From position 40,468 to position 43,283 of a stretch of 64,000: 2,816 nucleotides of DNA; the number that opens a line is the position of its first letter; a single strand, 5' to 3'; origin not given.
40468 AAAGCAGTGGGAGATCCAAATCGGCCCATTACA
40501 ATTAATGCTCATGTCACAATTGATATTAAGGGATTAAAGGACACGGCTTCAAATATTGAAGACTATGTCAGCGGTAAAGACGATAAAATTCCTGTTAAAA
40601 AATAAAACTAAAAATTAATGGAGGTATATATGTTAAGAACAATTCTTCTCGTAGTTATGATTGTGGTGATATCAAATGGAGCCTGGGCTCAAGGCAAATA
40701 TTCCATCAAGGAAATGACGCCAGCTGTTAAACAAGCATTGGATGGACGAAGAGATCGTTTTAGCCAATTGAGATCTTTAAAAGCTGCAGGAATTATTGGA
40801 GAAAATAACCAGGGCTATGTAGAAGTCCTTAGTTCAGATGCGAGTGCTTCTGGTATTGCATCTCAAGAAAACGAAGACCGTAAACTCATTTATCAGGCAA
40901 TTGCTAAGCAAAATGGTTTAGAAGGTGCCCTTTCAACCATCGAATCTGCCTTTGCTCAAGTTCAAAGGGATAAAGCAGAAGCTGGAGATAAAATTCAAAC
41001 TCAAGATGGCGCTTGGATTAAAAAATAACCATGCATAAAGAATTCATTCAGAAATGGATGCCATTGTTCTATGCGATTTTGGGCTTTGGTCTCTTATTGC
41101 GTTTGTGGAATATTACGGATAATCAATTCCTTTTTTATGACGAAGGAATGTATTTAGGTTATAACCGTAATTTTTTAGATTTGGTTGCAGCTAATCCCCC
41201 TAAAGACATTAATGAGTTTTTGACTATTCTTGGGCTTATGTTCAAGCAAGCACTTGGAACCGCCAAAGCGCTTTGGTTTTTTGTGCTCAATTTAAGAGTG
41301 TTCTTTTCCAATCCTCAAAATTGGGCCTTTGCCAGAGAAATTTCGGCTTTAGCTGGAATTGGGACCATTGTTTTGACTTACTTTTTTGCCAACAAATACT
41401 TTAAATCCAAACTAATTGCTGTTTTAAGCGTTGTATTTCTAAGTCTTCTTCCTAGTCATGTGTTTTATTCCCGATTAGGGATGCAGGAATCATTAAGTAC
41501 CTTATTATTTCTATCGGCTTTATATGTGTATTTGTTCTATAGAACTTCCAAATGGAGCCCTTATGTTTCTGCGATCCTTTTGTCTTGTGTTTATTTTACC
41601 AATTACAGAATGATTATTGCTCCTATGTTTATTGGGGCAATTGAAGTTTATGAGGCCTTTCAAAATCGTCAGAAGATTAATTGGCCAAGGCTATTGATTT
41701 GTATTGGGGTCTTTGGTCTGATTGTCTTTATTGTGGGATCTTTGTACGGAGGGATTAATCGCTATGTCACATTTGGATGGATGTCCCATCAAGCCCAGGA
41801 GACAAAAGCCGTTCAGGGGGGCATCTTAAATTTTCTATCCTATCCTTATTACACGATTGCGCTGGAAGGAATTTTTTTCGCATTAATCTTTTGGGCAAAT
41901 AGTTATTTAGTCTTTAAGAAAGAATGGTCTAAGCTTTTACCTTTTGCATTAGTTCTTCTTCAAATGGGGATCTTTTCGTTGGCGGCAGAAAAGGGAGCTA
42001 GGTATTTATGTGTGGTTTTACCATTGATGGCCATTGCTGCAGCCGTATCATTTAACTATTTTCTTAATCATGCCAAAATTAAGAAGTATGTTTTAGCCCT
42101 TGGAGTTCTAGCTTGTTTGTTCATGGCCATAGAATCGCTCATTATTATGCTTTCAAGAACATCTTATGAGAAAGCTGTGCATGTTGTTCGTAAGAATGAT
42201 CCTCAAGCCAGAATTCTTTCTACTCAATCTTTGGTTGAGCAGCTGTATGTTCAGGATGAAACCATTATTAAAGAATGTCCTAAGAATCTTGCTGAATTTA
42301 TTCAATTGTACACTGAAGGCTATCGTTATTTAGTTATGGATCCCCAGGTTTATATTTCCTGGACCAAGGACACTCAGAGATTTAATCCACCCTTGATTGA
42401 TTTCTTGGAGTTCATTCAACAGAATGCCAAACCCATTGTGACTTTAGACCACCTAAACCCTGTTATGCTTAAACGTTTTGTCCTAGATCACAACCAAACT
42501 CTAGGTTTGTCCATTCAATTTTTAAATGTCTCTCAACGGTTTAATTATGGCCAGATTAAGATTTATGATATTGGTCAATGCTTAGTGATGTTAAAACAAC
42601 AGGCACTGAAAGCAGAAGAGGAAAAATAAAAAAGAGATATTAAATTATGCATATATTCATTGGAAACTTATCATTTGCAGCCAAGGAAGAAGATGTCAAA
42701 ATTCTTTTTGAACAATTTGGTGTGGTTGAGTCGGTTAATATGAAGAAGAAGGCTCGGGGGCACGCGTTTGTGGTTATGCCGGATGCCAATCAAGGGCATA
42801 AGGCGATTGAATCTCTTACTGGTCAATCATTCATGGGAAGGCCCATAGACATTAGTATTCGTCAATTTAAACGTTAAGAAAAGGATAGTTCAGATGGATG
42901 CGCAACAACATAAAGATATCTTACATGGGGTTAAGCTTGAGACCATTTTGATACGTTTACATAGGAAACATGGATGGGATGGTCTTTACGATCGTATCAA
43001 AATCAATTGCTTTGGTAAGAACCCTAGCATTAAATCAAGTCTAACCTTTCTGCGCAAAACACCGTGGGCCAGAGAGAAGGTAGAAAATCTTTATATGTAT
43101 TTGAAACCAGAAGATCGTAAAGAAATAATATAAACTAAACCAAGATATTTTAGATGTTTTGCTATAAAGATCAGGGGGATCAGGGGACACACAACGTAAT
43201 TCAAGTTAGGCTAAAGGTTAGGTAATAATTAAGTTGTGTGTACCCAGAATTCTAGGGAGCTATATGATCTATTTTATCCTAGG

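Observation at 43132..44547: AT-rich 1.3 kb islet bracketed by imperfect 38-bp direct repeats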

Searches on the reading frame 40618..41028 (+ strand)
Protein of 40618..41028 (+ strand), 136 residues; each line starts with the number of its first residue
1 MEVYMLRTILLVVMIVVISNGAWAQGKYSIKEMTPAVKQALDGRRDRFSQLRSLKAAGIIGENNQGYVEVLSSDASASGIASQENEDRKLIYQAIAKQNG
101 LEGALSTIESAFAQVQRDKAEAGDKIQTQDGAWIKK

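Call 67: search_protein_families(library=pfam, proteins=[window:40618-41028:+], max_evalue=0.0001)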
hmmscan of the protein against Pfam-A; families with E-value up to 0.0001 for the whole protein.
window:40618-41028:+ (136 aa): 1 family
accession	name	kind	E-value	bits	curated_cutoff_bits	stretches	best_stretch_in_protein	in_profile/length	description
PF07027.17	DUF1318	-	6e-19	68.8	27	1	49-136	6-92/92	Protein of unknown function (DUF1318)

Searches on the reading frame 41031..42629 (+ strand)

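Call 7: search_protein_families(library=pfam, proteins=[window:41031-42629:+], max_evalue=0.01)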
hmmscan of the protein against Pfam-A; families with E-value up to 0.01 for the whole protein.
window:41031-42629:+ (532 aa): 2 families
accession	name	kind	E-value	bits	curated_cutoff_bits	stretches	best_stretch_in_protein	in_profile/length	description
PF19589.4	DUF6095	-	0.00023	21.8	23.8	0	196-232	19-54/73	Family of unknown function (DUF6095)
PF02366.24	PMT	-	0.0011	19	22.7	1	94-213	78-204/245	Dolichyl-phosphate-mannose-protein mannosyltransferase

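Call 29: search_protein_families(library=ncbifam, proteins=[window:41031-42629:+], max_evalue=0.01)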
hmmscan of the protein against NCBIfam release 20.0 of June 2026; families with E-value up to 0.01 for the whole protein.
window:41031-42629:+ (532 aa): 0 families

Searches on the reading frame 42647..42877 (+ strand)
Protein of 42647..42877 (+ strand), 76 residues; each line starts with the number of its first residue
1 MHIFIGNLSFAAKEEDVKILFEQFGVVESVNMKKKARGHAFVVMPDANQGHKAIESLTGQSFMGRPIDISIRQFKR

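Call 7: search_protein_families(library=pfam, proteins=[window:42647-42877:+], max_evalue=0.01)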
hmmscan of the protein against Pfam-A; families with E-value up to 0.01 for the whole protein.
window:42647-42877:+ (76 aa): 4 families
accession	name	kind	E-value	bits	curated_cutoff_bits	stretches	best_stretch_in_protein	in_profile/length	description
PF00076.28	RRM_1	-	1.5e-15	57.2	20.7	1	3-67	1-69/70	RNA recognition motif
PF13893.12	RRM_5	-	2e-05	24.7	27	1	16-71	43-98/125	RNA recognition motif. (a.k.a. RRM, RBD, or RNP domain)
PF13277.11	YmdB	-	0.002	17.9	27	1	5-70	62-126/253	YmdB-like protein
PF11092.13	Alveol-reg_P311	-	0.0029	18.1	25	1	3-53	8-58/67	Neuronal protein 3.1 (p311)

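Call 29: search_protein_families(library=ncbifam, proteins=[window:42647-42877:+], max_evalue=0.01)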
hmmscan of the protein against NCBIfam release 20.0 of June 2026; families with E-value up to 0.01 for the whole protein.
window:42647-42877:+ (76 aa): 8 families
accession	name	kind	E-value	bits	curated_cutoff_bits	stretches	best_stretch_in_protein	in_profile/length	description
NF058537.1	Rbp_regulator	equivalog_domain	1.1e-17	64.1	100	1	3-70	2-74/79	RNA-binding regulator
TIGR01622.1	SF-CC1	subfamily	4.3e-11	42.5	231.65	1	2-71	221-295/500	splicing factor, CC1-like family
TIGR01661.1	ELAV_HUD_SF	subfamily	7.4e-08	32.4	279.1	1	3-72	272-345/351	ELAV/HuD family splicing factor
TIGR01628.1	PABP-1234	subfamily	8.4e-07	28.5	497.1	1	3-73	288-362/595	polyadenylate binding protein, human types 1, 2, 3, 4 family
TIGR01642.1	U2AF_lg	subfamily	2.3e-06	26.4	310.3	1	2-64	298-365/510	U2 snRNP auxilliary factor, large subunit, splicing factor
TIGR01648.1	hnRNP-R-Q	subfamily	7.9e-06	24.9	317.85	1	3-71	236-303/577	hnRNP-R, Q splicing factor family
TIGR01649.1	hnRNP-L_PTB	subfamily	0.00043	19.4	287.4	1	16-71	315-370/493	hnRNP-L/PTB/hephaestus splicing factor family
TIGR01645.1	half-pint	subfamily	0.00046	19.1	443.95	1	4-70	109-179/607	poly-U binding splicing factor, half-pint family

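Call 39: find_encoding_contigs(protein=window:42647-42877:+, flank=5000, max_places=10)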
Protein window:42647-42877:+ (76 aa): 3 contigs read that carry it; 2 places shown.
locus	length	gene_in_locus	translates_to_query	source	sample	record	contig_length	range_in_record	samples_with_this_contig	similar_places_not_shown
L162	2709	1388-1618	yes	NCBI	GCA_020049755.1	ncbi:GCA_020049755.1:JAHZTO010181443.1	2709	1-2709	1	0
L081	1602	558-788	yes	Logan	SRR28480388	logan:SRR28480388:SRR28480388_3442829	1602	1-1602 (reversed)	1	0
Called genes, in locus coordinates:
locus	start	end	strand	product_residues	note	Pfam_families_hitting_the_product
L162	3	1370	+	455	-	?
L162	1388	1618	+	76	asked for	PF00076:RRM_1, PF13893:RRM_5 (weak)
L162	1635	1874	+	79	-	PF09905:VF530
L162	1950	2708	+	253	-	?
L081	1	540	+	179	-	?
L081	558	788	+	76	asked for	PF00076:RRM_1, PF13893:RRM_5 (weak)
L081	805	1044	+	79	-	PF09905:VF530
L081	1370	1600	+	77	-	?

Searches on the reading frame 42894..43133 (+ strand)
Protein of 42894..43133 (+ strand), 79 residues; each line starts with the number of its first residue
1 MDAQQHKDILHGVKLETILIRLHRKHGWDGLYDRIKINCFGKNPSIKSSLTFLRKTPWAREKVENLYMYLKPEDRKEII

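Call 7: search_protein_families(library=pfam, proteins=[window:42894-43133:+], max_evalue=0.01)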
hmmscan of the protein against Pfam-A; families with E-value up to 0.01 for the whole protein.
window:42894-43133:+ (79 aa): 1 family
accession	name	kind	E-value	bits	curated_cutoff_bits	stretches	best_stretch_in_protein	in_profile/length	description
PF09905.14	VF530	-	3.4e-31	107.6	27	1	7-68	2-63/63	DNA-binding protein VF530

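Call 14: find_encoding_contigs(protein=window:42894-43133:+, flank=6000, max_places=10)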
Protein window:42894-43133:+ (79 aa): 2 contigs read that carry it; 1 place shown.
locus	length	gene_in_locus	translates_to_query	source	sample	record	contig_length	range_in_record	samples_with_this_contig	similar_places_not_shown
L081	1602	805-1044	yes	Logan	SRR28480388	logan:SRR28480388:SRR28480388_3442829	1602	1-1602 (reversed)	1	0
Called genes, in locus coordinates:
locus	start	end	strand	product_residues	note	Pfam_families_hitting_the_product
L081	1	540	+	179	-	?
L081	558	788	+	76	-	PF00076:RRM_1, PF13893:RRM_5 (weak)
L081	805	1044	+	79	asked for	PF09905:VF530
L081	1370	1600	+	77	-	?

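Call 20: find_homologous_proteins(query=window:42894-43133:+, max_evalue=1e-10)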
Query window:42894-43133:+ (79 aa): 7969 proteins with E <= 1e-10 among 8000 candidates; the best 120 are listed.
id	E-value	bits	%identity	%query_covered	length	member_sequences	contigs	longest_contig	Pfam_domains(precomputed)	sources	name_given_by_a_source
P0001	1.9e-46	173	99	100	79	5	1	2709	PF09905.15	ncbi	-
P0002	6.4e-40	152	88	95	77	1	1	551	PF09905.15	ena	-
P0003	7.9e-40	152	88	97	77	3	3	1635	PF09905.15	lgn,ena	-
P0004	2.9e-39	150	88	95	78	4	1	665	PF09905.15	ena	-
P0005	1.2e-38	148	87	95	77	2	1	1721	PF09905.15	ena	-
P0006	1.2e-38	148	84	96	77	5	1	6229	PF09905.15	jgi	-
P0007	3.0e-38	147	85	95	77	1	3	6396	PF09905.15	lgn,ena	-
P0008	3.5e-38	147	84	96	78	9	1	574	PF09905.15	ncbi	-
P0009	4.7e-38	146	86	96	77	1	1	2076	PF09905.15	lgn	-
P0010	5.9e-38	146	83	96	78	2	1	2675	PF09905.15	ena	-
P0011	1.9e-37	144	86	96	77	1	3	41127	PF09905.15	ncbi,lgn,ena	-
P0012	5.4e-37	143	84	95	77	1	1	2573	PF09905.15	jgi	jgi:uncharacterized protein (DUF2132 family)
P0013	9.0e-37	142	83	96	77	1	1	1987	PF09905.15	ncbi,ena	-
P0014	1.2e-36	142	82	97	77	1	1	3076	PF09905.15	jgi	jgi:uncharacterized protein (DUF2132 family)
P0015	2.2e-36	141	83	96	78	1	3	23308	PF09905.15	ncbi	-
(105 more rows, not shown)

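Call 21: find_encoding_contigs(protein=P0001, flank=6000, max_places=6)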
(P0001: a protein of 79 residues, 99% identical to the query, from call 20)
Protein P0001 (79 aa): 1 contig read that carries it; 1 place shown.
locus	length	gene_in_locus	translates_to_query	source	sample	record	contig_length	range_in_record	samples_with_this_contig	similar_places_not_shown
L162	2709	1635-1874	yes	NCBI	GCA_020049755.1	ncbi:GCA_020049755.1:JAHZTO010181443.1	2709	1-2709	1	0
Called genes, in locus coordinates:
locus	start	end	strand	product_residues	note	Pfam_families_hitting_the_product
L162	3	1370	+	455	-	?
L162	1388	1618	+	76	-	PF00076:RRM_1, PF13893:RRM_5 (weak)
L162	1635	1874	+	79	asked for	PF09905:VF530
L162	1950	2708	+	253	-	?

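Call 22: find_encoding_contigs(protein=P0011, flank=6000, max_places=4)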
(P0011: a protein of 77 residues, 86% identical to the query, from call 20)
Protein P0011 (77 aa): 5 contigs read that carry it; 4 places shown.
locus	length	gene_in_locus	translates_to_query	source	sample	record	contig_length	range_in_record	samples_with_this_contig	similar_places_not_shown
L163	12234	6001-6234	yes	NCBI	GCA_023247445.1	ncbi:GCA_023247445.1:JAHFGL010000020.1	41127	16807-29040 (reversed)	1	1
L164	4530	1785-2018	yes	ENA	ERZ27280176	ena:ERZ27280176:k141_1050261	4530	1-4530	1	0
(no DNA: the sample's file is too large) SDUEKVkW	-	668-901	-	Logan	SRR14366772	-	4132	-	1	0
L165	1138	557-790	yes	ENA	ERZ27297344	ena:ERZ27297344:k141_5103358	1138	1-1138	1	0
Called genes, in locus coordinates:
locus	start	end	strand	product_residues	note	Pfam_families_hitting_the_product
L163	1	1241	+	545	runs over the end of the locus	PF05496:RuvB_N (weak), PF13177:DNA_pol3_delta2, PF00004:AAA, PF22608:DNAX_ATPase_lid, PF12169:DNA_pol3_gamma3, PF20964:DnaX_C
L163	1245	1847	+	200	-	PF21176:RecR_HhH, PF02132:RecR_ZnF (weak), PF01751:Toprim, PF13662:Toprim_4, PF21175:RecR_C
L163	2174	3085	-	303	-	PF13408:Zn_ribbon_recom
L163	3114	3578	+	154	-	-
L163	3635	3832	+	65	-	-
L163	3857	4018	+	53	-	-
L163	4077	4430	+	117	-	PF05973:Gp49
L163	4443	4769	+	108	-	PF13744:HTH_37, PF13560:HTH_31, PF04545:Sigma70_r4 (weak), PF12844:HTH_19, PF13443:HTH_26, PF01381:HTH_3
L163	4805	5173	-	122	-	-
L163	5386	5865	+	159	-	-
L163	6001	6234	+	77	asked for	PF09905:VF530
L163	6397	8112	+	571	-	PF07021:MetW (weak), PF13489:Methyltransf_23, PF08241:Methyltransf_11, PF08242:Methyltransf_12, PF13649:Methyltransf_25, PF13847:Methyltransf_31, PF00535:Glycos_transf_2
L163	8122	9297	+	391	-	-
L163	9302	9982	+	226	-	PF00719:Pyrophosphatase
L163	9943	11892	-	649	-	PF02310:B12-binding, PF04055:Radical_SAM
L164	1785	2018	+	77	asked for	PF09905:VF530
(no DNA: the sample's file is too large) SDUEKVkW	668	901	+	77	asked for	PF09905:VF530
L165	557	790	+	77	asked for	PF09905:VF530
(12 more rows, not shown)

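Call 23: find_encoding_contigs(protein=P0015, flank=6000, max_places=4)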
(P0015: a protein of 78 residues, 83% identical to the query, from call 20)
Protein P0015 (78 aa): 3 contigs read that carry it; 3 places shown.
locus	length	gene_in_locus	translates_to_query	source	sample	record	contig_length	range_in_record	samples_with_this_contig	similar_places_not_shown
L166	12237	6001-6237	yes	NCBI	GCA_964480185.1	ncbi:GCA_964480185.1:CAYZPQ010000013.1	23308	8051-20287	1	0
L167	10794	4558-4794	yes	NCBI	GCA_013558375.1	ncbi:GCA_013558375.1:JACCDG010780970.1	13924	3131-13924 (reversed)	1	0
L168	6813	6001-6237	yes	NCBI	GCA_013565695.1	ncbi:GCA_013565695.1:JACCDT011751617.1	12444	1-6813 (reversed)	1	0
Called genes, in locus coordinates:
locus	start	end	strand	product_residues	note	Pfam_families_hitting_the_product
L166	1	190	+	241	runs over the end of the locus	PF01925:TauE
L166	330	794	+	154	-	PF03073:TspO_MBR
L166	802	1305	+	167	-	-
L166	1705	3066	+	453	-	-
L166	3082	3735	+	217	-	-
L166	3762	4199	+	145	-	-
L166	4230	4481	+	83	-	PF13376:OmdA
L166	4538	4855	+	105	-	PF12680:SnoaL_2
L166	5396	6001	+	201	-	PF00657:Lipase_GDSL, PF13472:Lipase_GDSL_2, PF14606:Lipase_GDSL_3 (faint)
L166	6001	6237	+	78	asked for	PF09905:VF530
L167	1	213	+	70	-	?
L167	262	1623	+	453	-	-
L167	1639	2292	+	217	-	-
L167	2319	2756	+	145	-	-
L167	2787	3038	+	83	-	PF13376:OmdA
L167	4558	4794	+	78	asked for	PF09905:VF530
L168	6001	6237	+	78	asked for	PF09905:VF530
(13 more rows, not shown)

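Call 29: search_protein_families(library=ncbifam, proteins=[window:42894-43133:+], max_evalue=0.01)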
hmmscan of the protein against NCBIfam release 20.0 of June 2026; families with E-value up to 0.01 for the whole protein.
window:42894-43133:+ (79 aa): 0 families

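Call 51: find_encoding_contigs(protein=P0007, flank=5000, max_places=4)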
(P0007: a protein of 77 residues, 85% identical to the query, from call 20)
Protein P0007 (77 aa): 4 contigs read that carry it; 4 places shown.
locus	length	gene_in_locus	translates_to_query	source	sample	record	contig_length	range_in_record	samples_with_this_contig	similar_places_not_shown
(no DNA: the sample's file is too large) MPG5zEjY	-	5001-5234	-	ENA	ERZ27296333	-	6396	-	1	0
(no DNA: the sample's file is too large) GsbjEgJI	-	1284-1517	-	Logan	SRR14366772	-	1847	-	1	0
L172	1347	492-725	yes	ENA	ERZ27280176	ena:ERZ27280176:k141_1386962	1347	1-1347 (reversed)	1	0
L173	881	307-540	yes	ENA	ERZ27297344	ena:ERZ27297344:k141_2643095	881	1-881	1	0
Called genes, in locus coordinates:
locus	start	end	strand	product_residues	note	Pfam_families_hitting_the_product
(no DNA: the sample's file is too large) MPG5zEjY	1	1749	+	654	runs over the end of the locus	?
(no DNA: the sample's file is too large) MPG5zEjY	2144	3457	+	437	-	PF05496:RuvB_N, PF13191:AAA_16 (faint), PF00004:AAA, PF01078:Mg_chelatase (faint), PF07728:AAA_5 (faint), PF13173:AAA_14 (weak), PF16193:AAA_assoc_2, PF12002:MgsA_C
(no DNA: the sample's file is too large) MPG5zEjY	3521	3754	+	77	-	PF22180:RH3_dom, PF20605:Antitox_RHH (weak)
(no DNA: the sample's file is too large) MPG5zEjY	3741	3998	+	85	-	PF05016:ParE_toxin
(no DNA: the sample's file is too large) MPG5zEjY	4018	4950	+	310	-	PF02156:Glyco_hydro_26 (weak)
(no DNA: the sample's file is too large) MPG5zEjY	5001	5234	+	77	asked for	PF09905:VF530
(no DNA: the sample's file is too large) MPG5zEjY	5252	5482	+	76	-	-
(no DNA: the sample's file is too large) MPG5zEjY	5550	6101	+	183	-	PF01812:5-FTHF_cyc-lig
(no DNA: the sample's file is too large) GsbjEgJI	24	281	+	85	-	PF05016:ParE_toxin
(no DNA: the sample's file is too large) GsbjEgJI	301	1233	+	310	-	PF02156:Glyco_hydro_26 (weak)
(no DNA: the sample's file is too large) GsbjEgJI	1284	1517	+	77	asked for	PF09905:VF530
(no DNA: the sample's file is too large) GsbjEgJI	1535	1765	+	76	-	-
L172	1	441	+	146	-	?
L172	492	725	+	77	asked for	PF09905:VF530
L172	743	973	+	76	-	-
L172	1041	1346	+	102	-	?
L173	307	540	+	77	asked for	PF09905:VF530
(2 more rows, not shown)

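Call 52: find_encoding_contigs(protein=P0003, flank=5000, max_places=4)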
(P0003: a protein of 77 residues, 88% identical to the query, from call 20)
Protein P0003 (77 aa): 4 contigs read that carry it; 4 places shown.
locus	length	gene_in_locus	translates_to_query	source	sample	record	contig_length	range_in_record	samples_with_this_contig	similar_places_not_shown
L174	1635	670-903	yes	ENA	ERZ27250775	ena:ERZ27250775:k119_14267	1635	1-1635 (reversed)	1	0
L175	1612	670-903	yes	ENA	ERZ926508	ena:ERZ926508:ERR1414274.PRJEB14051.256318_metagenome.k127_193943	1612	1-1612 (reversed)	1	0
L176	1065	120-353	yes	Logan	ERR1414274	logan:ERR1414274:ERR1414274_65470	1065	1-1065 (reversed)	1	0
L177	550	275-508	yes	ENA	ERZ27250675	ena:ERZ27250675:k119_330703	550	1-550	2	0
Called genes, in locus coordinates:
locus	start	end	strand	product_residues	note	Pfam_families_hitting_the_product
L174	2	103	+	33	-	?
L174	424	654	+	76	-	PF00076:RRM_1, PF13893:RRM_5 (weak)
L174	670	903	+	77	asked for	PF09905:VF530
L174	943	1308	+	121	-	-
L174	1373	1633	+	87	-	?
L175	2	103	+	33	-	?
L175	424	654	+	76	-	PF00076:RRM_1, PF13893:RRM_5 (weak)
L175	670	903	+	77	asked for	PF09905:VF530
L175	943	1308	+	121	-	-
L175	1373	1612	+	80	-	?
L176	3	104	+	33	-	?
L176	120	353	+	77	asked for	PF09905:VF530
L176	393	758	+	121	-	-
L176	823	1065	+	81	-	?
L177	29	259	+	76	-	PF00076:RRM_1, PF13893:RRM_5 (weak)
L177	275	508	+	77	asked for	PF09905:VF530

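Call 55: search_protein_families(library=pfam, proteins=[L172:743-973:+, L174:943-1308:+], max_evalue=0.1)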
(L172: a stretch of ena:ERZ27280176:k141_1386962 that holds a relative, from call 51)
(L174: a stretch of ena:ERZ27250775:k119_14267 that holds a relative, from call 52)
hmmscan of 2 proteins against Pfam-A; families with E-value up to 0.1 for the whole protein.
L172:743-973:+ (76 aa): 1 family
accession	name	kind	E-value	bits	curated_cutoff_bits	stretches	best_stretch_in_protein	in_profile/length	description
PF18337.7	Tudor_RapA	-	0.029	15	26.4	1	4-51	1-48/62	RapA N-terminal Tudor like domain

L174:943-1308:+ (121 aa): 0 families

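Call 56: search_protein_families(library=phrogs, proteins=[L172:743-973:+, window:42894-43133:+], max_evalue=0.01)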
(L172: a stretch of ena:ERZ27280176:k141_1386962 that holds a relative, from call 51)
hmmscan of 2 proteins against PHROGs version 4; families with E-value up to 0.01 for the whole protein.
L172:743-973:+ (76 aa): 0 families

window:42894-43133:+ (79 aa): 0 families
